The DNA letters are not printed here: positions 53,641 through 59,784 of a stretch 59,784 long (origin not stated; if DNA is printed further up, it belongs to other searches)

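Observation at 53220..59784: Giant CdiA/FhaB-like exoprotein gene next to tRNA-Ala, with no transporter gene upstream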

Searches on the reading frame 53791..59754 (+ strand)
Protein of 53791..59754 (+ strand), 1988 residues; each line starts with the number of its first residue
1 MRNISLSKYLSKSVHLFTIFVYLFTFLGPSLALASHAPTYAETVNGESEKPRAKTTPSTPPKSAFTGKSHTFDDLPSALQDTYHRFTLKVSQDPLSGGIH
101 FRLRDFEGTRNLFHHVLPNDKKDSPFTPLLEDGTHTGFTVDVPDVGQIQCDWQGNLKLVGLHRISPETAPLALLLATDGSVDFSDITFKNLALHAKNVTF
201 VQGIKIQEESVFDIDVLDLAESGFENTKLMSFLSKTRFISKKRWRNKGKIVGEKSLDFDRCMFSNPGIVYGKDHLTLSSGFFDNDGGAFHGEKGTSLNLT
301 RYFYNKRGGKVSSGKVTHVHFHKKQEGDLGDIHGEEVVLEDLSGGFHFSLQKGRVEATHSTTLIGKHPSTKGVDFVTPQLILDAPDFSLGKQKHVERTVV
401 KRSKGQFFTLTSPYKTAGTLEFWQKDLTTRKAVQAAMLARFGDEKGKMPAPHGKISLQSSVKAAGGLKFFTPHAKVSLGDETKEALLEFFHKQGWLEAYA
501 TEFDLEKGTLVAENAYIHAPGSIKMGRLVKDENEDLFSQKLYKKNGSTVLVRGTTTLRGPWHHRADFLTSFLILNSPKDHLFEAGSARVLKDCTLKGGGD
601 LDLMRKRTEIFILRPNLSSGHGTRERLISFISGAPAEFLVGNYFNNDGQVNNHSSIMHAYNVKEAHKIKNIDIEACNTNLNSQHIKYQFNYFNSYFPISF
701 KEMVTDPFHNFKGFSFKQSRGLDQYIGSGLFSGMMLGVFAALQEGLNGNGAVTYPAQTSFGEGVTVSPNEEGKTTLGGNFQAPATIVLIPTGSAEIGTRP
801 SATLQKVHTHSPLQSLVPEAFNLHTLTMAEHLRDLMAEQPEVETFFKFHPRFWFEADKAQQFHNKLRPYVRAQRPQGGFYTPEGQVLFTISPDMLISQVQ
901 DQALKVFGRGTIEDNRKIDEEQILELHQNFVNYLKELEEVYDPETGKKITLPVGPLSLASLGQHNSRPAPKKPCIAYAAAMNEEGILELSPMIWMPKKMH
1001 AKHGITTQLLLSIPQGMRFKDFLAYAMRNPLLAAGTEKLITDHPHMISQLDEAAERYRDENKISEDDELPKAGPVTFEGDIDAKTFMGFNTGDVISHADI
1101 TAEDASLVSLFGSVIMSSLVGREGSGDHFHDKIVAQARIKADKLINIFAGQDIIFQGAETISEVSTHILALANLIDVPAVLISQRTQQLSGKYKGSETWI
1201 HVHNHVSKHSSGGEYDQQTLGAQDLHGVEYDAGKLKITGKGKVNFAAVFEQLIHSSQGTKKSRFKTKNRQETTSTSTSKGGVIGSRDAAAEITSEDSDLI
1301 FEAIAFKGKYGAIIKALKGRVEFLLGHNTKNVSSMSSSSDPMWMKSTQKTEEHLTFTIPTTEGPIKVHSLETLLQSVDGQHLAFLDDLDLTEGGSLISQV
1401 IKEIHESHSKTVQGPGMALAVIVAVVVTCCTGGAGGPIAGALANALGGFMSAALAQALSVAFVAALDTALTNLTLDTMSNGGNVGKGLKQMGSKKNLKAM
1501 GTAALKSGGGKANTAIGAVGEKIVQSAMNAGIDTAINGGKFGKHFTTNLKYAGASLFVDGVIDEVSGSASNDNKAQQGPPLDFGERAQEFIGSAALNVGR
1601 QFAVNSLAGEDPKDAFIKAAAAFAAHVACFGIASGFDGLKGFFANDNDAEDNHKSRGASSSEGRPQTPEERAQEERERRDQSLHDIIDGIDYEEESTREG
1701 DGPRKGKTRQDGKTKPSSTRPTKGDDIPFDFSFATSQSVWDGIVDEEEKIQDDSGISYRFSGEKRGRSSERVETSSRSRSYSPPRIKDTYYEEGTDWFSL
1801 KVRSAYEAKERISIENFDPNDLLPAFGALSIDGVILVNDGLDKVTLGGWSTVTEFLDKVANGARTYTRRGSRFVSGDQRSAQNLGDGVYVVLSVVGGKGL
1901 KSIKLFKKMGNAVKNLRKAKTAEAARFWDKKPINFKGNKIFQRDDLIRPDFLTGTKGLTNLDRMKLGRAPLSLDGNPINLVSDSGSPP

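Call 4: search_protein_families(library=pfam, proteins=[window:53791-59754:+], max_evalue=10)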
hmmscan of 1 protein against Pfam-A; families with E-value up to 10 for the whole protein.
window:53791-59754:+ (1988 aa): 3 families
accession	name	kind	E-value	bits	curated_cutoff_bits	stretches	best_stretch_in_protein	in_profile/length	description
PF04830.18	DUF637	-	8.6e-07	29.3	26.6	2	1510-1559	75-124/168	Possible hemagglutinin (DUF637)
PF14411.12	LHH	-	0.045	14.4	23.3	1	1959-1980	1-22/76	A nuclease of the HNH/ENDO VII superfamily with conserved LHH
PF14500.11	MMS19_N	-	0.33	10.9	26.7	1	678-708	159-185/262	Dos2-interacting transcription regulator of RNA-Pol-II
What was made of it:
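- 57028..58863 (+): CdiA-type delivery module (aa 1080-1691): FHA-2-like region plus the Gly/Ala-rich DUF637. Pfam DUF637 scores 29.3 bits against a 26.6 cut-off (call 4).
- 58810..59730 (+): Variable C-terminal region (aa 1674-1980). It ends in the first third of an LHH (HNH/EndoVII) nuclease domain (aa ~1920-1980); the catalytic LHH motif is missing. Pfam LHH matches profile positions 1-22 of 76 only (call 4).
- On TpsA/CdiA exoproteins of two-partner secretion (T5bSS): No Pfam hit at E <= 10 (call 4). The window protein has no Fil_haemagg or Fil_haemagg_2 hit (call 4). The window protein has no PT-VENN hit (call 4).
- On Tox-LHH nuclease (PF14411): Pfam matches profile positions 1-22 of 76 only, at 14.4 bits against a 23.3 cut-off (call 4).
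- Closest known: Filamentous haemagglutinin FhaB / TpsA adhesins. Different: The window protein itself matches no Fil_haemagg model (call 4).
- Checked: DUF637 passes Pfam's cut-off (29.3 bits against 26.6; call 4).
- Pfam DUF637 passes its cut-off (call 4). Pfam TPS/Haemagg_act is absent even at E <= 10 (call 4). No eukaryote-like domain was detected (call 4).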

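Call 5: search_protein_families(library=ncbifam, proteins=[window:53791-59754:+], max_evalue=10)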
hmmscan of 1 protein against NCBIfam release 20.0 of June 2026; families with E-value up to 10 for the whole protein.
window:53791-59754:+ (1988 aa): 0 families

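Call 6: search_solved_structures(query=window:53791-59754:+, max_evalue=10, show_alignments=3)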
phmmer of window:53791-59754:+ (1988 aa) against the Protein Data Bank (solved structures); distinct sequences matched with E-value up to 10: 0.
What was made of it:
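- Tried and rejected: NCBIfam (call 5) and PDB sequence searches (call 6) with the whole protein found nothing.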

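Call 10: find_homologous_proteins(query=window:53791-59754:+)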
Query window:53791-59754:+ (1988 aa): 5 proteins with E <= 0.001 among 8000 candidates.
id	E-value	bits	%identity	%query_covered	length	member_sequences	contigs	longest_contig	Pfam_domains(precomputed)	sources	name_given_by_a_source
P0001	0.0e+0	1724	50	84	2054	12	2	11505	PF04830.19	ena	-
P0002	3.4e-22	96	33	10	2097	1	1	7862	PF04830.19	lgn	-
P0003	1.4e-19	87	34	11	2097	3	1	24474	PF04830.19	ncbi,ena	-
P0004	2.1e-15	73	25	21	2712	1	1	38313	PF04830.19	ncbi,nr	ncbi:MAG: DUF637 domain-containing protein [Alphaproteobacteria bacterium]|nr:DUF637 domain-containi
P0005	1.6e-4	37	30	7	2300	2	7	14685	PF21111.4,PF13332.13,PF05860.20,PF04830.19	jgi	jgi:filamentous hemagglutinin family protein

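Call 12: find_encoding_contigs(protein=P0001, flank=10000)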
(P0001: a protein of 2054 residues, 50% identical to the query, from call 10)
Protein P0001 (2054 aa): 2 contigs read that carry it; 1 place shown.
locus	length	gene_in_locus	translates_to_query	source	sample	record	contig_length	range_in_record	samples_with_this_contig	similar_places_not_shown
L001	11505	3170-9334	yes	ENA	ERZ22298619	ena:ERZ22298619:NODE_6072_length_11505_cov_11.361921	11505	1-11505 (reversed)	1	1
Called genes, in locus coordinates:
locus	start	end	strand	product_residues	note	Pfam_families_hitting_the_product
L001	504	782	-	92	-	-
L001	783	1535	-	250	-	PF00142:Fer4_NifH, PF01656:CbiA, PF02374:ArsA_ATPase, PF06564:CBP_BcsQ, PF09140:MipZ, PF10609:ParA, PF13614:AAA_31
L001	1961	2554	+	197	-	PF00239:Resolvase, PF02796:HTH_7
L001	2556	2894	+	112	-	-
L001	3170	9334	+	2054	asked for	PF04830:DUF637 (faint)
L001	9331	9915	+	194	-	PF15428:Imm26 (weak)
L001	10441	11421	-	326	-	-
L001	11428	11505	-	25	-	?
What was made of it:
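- P0001 lies next to ParA and a resolvase (call 12).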

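Call 13: find_encoding_contigs(protein=window:53791-59754:+, flank=10000)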
Protein window:53791-59754:+ (1988 aa): no gene with exactly this product is on record in the collection.

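Call 17: search_protein_families(library=pfam, proteins=[P0001, P0002, P0003, P0004], max_evalue=0.1)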
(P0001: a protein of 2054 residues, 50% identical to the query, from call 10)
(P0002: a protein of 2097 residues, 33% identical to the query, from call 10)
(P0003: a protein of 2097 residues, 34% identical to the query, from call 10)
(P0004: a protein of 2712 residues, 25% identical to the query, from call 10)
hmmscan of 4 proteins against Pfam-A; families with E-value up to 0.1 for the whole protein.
P0001 (2054 aa): 1 family
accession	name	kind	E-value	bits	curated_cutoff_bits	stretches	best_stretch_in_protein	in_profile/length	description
PF04830.18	DUF637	-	3.1e-09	37.3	26.6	2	1490-1537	1-48/168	Possible hemagglutinin (DUF637)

P0002 (2097 aa): 3 families
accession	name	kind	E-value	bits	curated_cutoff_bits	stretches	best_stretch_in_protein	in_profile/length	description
PF04830.18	DUF637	-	4.4e-19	69.3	26.6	1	1551-1715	1-168/168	Possible hemagglutinin (DUF637)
PF04829.18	PT-VENN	-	0.01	16.4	20.3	1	1756-1787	15-49/52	Pre-toxin domain with VENN motif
PF11765.13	Hyphal_reg_CWP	-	0.015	14.6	28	0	439-514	81-154/328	Hyphally regulated cell wall protein N-terminal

P0003 (2097 aa): 2 families
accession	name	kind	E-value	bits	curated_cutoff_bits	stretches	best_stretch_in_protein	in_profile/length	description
PF04830.18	DUF637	-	3e-20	73.1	26.6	1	1551-1707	1-162/168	Possible hemagglutinin (DUF637)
PF04829.18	PT-VENN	-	0.012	16.1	20.3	1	1756-1787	15-49/52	Pre-toxin domain with VENN motif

P0004 (2712 aa): 1 family
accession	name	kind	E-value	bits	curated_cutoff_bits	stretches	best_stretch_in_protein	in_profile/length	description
PF04830.18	DUF637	-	5.1e-11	43.1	26.6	1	2246-2401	1-141/168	Possible hemagglutinin (DUF637)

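Call 22: find_encoding_contigs(protein=P0003, flank=10000)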
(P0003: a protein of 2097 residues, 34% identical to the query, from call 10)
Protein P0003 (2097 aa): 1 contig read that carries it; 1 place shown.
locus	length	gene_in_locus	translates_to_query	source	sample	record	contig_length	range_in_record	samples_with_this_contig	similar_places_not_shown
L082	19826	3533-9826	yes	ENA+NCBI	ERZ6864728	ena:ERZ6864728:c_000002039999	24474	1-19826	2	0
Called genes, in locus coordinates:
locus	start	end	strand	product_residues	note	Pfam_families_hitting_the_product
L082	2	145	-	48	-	?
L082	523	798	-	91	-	PF00216:Bac_DNA_binding, PF18291:HU-HIG (weak)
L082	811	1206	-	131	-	PF03695:UPF0149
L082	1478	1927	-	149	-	PF11663:Toxin_YhaV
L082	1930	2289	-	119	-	PF15937:PrlF_antitoxin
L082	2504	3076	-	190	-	PF00239:Resolvase, PF02796:HTH_7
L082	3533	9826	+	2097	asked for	PF04830:DUF637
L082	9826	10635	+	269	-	-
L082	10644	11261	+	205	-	-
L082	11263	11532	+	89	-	-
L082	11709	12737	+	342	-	-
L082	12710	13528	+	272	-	-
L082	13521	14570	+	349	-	PF04610:TrbL (weak)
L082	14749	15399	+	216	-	PF04335:VirB8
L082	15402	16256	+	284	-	PF03524:CagX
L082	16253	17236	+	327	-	PF03743:TrbI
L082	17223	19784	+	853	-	-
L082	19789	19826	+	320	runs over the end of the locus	PF00437:T2SSE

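Call 23: find_encoding_contigs(protein=P0004, flank=10000)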
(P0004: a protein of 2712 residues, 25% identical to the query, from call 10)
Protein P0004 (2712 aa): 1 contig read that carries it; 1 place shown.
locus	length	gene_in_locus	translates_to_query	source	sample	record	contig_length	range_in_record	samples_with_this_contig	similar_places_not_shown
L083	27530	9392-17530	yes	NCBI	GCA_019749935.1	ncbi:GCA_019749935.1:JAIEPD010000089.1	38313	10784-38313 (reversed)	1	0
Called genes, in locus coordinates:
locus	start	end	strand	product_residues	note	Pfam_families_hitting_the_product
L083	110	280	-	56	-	-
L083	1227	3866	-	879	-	-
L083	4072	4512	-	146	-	-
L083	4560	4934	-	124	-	-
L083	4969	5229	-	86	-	PF09907:HigB_toxin (weak)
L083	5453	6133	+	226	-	-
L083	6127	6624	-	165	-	PF03472:Autoind_bind (weak)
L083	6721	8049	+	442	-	PF00083:Sugar_tr, PF07690:MFS_1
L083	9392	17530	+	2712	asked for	PF04830:DUF637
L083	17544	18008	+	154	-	-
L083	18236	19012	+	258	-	-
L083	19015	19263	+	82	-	-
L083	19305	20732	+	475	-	PF04830:DUF637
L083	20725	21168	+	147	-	PF14567:SUKH_5, PF09346:SMI1_KNR4, PF14568:SUKH_6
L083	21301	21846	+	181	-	-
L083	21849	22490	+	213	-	-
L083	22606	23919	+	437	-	PF04830:DUF637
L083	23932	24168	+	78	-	PF24024:DUF7336 (weak)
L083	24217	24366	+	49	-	-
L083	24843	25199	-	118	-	PF00903:Glyoxalase (faint)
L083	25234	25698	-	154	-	PF03652:RuvX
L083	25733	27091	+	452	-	PF13167:GTP-bdg_N, PF16360:GTP-bdg_M, PF01926:MMR_HSR1, PF02421:FeoB_N (weak), PF19275:HflX_C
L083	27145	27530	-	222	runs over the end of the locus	PF11141:DUF2914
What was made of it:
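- P0004 is followed by two orphan DUF637-CT modules and a SUKH/SMI1 ORF (call 23).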

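Call 24: find_encoding_contigs(protein=P0002, flank=10000)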
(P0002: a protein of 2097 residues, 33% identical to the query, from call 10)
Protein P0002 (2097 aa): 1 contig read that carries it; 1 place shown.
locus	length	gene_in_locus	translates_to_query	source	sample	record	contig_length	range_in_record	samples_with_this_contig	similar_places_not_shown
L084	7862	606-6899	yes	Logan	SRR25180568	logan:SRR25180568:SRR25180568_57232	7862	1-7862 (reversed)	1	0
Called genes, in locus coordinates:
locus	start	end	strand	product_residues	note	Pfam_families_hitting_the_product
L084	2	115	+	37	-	?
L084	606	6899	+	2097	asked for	PF04830:DUF637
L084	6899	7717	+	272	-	-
